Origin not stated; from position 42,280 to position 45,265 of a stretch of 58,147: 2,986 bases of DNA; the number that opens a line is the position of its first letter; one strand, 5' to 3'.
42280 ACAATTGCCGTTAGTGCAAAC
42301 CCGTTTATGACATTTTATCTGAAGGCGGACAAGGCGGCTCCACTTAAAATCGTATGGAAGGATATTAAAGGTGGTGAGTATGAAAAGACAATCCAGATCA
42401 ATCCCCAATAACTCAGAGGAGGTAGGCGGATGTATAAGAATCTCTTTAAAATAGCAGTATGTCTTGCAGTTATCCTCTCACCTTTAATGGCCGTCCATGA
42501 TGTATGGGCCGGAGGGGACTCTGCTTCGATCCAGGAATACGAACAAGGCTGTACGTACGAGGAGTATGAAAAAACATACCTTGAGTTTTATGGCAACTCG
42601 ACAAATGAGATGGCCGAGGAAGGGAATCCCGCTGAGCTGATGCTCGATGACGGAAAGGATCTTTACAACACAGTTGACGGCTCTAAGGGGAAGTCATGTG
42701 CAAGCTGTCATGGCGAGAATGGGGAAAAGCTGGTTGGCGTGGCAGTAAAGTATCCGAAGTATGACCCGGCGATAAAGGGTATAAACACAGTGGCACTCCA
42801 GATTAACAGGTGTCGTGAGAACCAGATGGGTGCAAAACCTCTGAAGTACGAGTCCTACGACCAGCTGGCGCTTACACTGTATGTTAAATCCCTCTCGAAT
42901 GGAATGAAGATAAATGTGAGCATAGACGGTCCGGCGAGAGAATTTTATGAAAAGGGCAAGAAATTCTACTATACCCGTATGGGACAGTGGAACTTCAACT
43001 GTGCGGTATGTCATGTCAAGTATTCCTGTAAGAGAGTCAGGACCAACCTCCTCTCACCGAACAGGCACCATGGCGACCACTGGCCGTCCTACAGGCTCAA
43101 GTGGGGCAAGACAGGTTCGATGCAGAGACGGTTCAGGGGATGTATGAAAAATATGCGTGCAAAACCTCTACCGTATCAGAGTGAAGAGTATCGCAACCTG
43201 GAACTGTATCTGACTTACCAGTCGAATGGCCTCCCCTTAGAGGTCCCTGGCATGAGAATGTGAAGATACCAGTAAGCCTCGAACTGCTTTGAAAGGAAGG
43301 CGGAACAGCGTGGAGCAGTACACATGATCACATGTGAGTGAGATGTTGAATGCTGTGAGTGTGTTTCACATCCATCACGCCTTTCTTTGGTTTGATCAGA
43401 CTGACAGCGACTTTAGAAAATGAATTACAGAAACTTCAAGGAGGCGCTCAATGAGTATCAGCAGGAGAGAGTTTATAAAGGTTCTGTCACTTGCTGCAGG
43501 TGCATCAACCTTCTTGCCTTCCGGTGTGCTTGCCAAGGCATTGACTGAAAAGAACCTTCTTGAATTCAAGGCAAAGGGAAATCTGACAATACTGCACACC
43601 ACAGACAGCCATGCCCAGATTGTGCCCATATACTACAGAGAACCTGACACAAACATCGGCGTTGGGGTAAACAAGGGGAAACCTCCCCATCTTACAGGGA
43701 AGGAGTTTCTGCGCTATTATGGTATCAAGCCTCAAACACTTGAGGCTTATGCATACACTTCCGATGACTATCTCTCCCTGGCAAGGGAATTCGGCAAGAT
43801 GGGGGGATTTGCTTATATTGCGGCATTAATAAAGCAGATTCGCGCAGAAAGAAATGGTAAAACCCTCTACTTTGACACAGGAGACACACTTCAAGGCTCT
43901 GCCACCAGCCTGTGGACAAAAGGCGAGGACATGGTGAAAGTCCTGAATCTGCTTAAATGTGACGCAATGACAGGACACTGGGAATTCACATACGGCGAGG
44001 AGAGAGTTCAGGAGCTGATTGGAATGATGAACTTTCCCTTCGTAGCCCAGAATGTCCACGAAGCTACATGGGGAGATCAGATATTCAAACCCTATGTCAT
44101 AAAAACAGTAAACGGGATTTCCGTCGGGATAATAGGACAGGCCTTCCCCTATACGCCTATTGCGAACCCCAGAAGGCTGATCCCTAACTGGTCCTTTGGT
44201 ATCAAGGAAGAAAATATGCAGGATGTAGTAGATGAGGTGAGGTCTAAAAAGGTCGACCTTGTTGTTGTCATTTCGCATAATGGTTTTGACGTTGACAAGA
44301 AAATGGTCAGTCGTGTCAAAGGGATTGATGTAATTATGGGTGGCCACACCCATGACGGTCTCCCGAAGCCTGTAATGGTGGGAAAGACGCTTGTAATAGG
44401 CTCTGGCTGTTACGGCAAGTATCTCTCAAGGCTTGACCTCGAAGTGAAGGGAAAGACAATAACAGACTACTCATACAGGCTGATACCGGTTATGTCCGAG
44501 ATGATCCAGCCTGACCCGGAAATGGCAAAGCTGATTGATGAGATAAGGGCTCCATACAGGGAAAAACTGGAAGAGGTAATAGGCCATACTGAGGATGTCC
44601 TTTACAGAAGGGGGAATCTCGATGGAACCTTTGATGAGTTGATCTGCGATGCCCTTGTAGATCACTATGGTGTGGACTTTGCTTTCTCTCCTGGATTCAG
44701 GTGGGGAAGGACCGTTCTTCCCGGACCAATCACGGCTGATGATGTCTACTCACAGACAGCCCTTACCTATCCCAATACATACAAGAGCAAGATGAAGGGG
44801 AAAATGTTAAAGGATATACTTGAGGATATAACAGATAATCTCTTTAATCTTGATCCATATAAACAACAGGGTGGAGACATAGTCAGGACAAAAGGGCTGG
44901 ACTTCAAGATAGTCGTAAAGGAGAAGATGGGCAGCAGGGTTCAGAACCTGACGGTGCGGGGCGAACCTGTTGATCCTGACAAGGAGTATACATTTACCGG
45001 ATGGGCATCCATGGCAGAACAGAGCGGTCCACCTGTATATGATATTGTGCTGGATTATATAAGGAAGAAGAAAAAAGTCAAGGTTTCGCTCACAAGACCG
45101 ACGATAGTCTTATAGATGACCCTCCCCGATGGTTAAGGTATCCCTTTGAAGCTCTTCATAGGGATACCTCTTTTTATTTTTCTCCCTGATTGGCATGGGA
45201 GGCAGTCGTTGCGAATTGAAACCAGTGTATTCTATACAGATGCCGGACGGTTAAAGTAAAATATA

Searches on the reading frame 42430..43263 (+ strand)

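Call 3: search_protein_families(library=pfam, proteins=[window:42430-43263:+], max_evalue=0.01)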
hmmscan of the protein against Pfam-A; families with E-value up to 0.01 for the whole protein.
window:42430-43263:+ (277 aa): 6 families
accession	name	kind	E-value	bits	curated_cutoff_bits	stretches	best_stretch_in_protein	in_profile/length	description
PF21342.2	SoxA-TsdA_cyt-c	-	2.1e-39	133.8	27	2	74-161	1-88/88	SoxA/TsdA, cytochrome c domain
PF00034.26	Cytochrom_C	-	5.9e-05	24.8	21.3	0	74-112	3-31/90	Cytochrome c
PF09086.16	DUF1924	-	0.00012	22.8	22.5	0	71-99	7-38/96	Domain of unknown function (DUF1924)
PF13442.11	Cytochrome_CBB3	-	0.00019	22.2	27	0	74-107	5-33/68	Cytochrome C oxidase, cbb3-type, subunit III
PF14522.11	Cytochrome_C7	-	0.0056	16.9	24.8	0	80-99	34-53/67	Cytochrome c7 and related cytochrome c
PF11845.13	Tll0287-like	-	0.0076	17.1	24.1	0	45-110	72-124/144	Tll0287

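Call 4: search_protein_families(library=ncbifam, proteins=[window:42430-43263:+], max_evalue=0.01)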
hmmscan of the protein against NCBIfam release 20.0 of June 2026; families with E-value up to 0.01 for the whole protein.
window:42430-43263:+ (277 aa): 2 families
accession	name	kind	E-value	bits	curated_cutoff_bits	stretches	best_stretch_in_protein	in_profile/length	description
TIGR04484.1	thiosulf_SoxA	equivalog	4e-76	255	110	1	67-276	1-211/212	sulfur oxidation c-type cytochrome SoxA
NF050122.1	bc1_QcrC_actin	exception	8.2e-07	28.6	200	1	62-196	32-152/253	cytochrome bc1 complex diheme cytochrome c subunit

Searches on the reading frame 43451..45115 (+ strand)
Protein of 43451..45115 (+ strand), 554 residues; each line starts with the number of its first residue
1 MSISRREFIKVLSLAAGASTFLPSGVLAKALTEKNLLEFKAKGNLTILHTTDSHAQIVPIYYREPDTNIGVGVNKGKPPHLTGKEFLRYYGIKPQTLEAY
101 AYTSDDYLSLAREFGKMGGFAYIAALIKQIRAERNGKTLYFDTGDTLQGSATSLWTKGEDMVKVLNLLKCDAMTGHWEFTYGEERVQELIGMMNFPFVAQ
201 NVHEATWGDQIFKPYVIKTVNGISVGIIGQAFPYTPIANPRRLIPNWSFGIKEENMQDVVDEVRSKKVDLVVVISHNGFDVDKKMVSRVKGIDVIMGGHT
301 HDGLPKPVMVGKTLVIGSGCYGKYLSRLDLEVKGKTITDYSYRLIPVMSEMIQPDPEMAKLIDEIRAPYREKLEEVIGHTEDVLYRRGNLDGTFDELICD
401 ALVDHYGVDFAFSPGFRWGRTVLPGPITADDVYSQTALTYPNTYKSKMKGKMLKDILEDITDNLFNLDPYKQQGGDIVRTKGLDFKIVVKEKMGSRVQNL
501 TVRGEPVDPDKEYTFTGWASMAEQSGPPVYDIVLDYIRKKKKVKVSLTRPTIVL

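Call 3: search_protein_families(library=pfam, proteins=[window:43451-45115:+], max_evalue=0.01)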
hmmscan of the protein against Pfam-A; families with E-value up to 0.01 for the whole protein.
window:43451-45115:+ (554 aa): 2 families
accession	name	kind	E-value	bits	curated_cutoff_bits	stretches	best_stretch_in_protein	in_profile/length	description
PF02872.23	5_nucleotid_C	-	9.4e-19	68.5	23.6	1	376-522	1-147/158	5'-nucleotidase, C-terminal domain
PF00149.33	Metallophos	-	1.4e-05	26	21.5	1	46-302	2-190/191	Calcineurin-like phosphoesterase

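Call 4: search_protein_families(library=ncbifam, proteins=[window:43451-45115:+], max_evalue=0.01)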
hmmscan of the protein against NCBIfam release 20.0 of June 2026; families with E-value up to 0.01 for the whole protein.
window:43451-45115:+ (554 aa): 14 families
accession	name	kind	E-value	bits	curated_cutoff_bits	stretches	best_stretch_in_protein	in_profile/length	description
TIGR04486.1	thiosulf_SoxB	equivalog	4.8e-246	817.4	550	1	4-547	1-547/556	thiosulfohydrolase SoxB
NF006937.0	PRK09419.1-4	equivalog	3.9e-27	94.1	2554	2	254-503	828-1084/1411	multifunctional 2',3'-cyclic-nucleotide 2'-phosphodiesterase/3'-nucleotidase/5'-nucleotidase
NF007109.1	PRK09558.1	equivalog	5.7e-26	91.4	600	2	119-297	57-239/550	bifunctional UDP-sugar hydrolase/5'-nucleotidase UshA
NF006934.0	PRK09419.1-1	subfamily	5.9e-25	87.1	1646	1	111-335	71-302/1174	multifunctional 2',3'-cyclic-nucleotide 2'-phosphodiesterase/3'-nucleotidase/5'-nucleotidase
NF041198.1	UshA_like_PCGU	equivalog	1.2e-24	86.8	275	1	116-334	45-269/519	UshA-like (seleno)protein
NF006938.0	PRK09420.1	equivalog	6.4e-22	77.7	486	1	118-307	51-266/648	bifunctional 2',3'-cyclic-nucleotide 2'-phosphodiesterase/3'-nucleotidase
TIGR01390.1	CycNucDiestase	equivalog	3.7e-20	72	883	1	119-308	30-245/626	2',3'-cyclic-nucleotide 2'-phosphodiesterase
NF006935.0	PRK09419.1-2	equivalog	1.1e-18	66.4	2801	2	213-513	810-1120/1445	multifunctional 2',3'-cyclic-nucleotide 2'-phosphodiesterase/3'-nucleotidase/5'-nucleotidase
NF040549.1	Nt5e_LPXTG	exception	3.8e-18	65.1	1050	1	119-280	119-287/731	cell surface ecto-5'-nucleotidase Nt5e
TIGR01530.1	nadN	equivalog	1e-17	64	436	1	116-301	30-216/550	NAD nucleotidase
NF006936.0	PRK09419.1-3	equivalog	2.4e-16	58.6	2542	1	118-457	732-1096/1212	multifunctional 2',3'-cyclic-nucleotide 2'-phosphodiesterase/3'-nucleotidase/5'-nucleotidase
NF008871.0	PRK11907.1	equivalog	4.4e-13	48.2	1266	1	119-306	143-357/814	bifunctional 2',3'-cyclic-nucleotide 2'-phosphodiesterase/3'-nucleotidase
NF006933.0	PRK09418.1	equivalog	0.00021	19.6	1419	1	120-333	68-317/780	bifunctional 2',3'-cyclic-nucleotide 2'-phosphodiesterase/3'-nucleotidase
NF049981.1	UshA_like_Sel_2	equivalog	0.00043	19.8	140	1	254-333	142-225/262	UshA-like (seleno)protein family 2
